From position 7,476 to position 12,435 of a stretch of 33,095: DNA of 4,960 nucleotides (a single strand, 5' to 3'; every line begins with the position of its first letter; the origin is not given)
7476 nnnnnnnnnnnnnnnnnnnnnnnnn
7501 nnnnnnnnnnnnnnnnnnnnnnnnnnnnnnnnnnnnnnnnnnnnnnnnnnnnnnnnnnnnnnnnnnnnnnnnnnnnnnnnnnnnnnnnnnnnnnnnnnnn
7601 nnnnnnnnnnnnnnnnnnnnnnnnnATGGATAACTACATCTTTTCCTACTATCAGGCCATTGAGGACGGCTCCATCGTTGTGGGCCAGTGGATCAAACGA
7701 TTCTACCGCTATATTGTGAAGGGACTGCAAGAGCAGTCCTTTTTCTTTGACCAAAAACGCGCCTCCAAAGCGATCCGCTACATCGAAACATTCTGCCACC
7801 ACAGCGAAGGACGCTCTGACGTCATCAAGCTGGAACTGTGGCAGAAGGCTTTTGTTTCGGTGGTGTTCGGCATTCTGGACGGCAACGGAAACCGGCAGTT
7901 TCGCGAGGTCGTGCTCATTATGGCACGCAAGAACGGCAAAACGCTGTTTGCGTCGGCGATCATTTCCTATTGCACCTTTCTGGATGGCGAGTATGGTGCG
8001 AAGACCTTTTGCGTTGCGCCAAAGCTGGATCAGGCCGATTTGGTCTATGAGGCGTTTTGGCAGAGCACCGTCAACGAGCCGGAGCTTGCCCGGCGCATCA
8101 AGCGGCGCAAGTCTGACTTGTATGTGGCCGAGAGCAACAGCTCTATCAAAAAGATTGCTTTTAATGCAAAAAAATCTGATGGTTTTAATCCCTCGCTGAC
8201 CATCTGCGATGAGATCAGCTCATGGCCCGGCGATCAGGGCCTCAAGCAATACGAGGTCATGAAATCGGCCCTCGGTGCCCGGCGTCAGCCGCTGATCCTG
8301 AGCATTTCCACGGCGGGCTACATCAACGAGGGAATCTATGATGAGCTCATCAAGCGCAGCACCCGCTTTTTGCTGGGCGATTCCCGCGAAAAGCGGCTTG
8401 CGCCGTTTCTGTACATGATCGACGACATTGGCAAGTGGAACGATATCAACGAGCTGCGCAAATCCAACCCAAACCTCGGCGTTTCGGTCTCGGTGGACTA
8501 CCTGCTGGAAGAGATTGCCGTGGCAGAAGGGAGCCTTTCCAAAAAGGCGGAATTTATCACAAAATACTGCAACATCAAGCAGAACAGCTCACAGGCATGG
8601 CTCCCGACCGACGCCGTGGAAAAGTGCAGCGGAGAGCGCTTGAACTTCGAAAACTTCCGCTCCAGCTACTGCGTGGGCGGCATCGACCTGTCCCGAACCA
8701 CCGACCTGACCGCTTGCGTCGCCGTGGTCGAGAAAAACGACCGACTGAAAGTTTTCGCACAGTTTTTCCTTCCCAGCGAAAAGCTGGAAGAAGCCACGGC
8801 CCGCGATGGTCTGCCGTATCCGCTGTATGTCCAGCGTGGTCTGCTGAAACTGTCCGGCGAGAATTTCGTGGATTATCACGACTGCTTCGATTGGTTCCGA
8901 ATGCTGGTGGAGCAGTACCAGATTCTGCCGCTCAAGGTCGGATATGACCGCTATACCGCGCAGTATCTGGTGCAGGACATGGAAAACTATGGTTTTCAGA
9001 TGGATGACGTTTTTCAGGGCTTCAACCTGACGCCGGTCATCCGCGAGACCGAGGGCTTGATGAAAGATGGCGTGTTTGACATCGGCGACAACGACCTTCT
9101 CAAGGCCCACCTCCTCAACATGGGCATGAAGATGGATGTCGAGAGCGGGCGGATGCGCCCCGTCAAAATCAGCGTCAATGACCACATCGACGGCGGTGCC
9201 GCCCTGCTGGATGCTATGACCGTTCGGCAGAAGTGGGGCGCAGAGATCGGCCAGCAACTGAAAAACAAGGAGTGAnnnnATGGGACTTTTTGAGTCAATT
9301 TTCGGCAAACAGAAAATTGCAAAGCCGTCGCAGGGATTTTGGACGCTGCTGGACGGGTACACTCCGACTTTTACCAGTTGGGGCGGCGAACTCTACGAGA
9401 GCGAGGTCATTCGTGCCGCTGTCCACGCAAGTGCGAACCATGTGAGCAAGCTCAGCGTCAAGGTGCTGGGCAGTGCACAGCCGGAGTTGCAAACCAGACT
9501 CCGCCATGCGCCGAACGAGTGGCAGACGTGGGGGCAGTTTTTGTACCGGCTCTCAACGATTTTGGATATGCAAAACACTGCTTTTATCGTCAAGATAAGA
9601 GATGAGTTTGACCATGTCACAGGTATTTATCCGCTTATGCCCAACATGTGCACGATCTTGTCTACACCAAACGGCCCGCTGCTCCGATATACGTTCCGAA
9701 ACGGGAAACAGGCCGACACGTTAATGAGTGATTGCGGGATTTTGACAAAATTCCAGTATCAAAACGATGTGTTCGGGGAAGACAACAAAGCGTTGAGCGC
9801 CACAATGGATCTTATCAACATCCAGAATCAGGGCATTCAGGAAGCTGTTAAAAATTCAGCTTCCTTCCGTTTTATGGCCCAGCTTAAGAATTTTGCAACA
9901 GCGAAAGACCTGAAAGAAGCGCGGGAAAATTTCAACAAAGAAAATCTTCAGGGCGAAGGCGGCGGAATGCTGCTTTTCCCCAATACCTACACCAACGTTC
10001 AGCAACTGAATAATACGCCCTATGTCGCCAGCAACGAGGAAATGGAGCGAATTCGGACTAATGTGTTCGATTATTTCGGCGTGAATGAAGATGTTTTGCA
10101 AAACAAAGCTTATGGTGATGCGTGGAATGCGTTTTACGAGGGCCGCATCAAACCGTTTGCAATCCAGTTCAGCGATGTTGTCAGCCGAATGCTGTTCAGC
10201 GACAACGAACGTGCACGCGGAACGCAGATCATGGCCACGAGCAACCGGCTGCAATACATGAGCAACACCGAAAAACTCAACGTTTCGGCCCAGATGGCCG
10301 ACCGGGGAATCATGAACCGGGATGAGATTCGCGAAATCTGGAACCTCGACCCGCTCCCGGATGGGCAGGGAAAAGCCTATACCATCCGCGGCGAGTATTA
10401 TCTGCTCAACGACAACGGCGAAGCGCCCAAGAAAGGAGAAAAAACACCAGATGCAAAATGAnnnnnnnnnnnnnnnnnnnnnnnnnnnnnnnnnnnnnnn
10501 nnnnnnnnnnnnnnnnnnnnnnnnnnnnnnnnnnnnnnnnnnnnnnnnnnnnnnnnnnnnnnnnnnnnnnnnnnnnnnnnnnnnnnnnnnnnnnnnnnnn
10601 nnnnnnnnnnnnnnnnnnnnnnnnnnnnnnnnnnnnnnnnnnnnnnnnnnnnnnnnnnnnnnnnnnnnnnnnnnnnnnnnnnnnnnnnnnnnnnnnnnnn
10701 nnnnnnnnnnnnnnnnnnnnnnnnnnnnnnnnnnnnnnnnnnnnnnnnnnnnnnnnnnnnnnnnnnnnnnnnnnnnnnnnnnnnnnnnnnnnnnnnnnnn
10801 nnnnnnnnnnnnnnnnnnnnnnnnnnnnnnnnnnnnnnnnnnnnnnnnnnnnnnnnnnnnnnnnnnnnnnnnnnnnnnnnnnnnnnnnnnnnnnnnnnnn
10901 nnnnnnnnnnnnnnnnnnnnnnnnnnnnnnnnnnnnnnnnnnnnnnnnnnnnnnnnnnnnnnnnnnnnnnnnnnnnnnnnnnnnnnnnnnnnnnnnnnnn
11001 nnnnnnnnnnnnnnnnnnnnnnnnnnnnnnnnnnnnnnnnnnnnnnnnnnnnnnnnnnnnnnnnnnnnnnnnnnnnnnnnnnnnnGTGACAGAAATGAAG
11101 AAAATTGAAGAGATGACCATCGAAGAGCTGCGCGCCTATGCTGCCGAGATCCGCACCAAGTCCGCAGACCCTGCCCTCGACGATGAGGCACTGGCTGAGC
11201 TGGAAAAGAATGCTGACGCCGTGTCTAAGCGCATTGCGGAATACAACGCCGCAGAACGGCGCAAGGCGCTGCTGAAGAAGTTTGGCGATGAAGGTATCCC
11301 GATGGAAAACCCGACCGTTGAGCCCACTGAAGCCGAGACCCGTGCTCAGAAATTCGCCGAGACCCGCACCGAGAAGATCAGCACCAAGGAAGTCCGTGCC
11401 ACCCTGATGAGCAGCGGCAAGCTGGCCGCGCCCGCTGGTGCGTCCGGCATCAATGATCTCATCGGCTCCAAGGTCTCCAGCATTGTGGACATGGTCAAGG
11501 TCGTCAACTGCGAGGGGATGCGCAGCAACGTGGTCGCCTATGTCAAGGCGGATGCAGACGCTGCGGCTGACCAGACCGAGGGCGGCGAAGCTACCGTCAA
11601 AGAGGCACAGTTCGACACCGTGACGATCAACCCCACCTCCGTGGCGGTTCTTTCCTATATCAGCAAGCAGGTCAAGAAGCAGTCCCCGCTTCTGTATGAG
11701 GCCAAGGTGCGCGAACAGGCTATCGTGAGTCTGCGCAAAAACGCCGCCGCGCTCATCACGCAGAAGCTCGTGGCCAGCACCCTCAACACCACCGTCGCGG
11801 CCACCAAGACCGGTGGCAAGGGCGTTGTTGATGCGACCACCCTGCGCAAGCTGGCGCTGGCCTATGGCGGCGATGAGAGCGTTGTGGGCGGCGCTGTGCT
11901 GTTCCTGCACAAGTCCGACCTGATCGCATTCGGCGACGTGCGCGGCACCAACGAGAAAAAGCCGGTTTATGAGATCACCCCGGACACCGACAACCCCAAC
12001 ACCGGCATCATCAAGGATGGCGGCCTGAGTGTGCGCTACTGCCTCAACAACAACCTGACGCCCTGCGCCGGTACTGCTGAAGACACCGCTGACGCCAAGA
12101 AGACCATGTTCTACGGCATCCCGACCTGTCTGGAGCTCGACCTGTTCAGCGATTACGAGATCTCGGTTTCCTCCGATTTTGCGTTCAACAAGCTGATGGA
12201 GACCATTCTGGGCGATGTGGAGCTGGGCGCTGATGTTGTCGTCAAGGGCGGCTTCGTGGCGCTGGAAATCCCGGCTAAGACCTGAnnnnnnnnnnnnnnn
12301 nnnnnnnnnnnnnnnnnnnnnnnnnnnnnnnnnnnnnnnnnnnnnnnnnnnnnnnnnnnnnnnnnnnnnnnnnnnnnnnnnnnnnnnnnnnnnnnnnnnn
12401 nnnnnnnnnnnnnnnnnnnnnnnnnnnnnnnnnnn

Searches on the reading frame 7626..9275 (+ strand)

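Call 17: search_protein_families(library=phrogs, proteins=[window:7626-9275:+], max_evalue=0.001)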
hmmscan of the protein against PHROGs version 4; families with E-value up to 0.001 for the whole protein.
window:7626-9275:+ (549 aa): 7 families
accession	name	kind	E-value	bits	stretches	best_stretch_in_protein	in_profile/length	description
phrog_9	-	head and packaging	3.3e-128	430.7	1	19-539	176-668/812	terminase large subunit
phrog_2699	-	head and packaging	1.6e-57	195.8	1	249-536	9-295/315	terminase large subunit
phrog_4914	-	head and packaging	3e-27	96.6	1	17-190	23-211/213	terminase large subunit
phrog_10517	-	head and packaging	1.2e-22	81.5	1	7-151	39-188/207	terminase large subunit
phrog_37124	-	unknown function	1.8e-09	38.6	1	353-473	1-133/143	-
phrog_2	-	head and packaging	1.9e-06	27.9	1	21-376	235-508/807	terminase large subunit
phrog_7331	-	head and packaging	2.9e-05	24.6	1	447-532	5-90/113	terminase large subunit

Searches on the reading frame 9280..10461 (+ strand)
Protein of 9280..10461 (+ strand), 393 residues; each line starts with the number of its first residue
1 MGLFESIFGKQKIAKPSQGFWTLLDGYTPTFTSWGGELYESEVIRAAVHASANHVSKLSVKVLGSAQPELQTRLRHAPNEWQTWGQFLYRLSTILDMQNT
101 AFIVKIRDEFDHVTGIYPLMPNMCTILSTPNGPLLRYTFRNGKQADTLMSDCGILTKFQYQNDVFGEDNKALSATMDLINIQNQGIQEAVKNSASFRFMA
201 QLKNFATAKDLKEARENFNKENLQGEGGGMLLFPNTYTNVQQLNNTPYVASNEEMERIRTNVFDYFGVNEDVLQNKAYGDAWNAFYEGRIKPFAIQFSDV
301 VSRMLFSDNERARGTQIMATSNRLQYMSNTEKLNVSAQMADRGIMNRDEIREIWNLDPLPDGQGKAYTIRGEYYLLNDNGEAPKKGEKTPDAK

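Call 17: search_protein_families(library=phrogs, proteins=[window:9280-10461:+], max_evalue=0.001)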
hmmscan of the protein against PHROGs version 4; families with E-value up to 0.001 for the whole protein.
window:9280-10461:+ (393 aa): 5 families
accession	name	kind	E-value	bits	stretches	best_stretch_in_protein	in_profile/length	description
phrog_12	-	head and packaging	1.2e-42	147.7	1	1-388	48-445/646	portal protein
phrog_5929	-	head and packaging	4e-08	33.8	1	280-388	107-214/228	portal protein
phrog_2662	-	head and packaging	9.7e-07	28.7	1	37-364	63-413/717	portal protein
phrog_29023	-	unknown function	1.5e-06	29.4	1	279-365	6-92/152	-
phrog_11323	-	unknown function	0.00084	20.4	0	285-387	20-120/130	-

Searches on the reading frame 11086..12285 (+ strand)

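Call 17: search_protein_families(library=phrogs, proteins=[window:11086-12285:+], max_evalue=0.001)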
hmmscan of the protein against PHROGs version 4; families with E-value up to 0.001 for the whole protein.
window:11086-12285:+ (399 aa): 1 family
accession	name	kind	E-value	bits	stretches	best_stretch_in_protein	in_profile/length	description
phrog_10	-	head and packaging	1.3e-10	41.9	1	8-279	257-535/752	major head protein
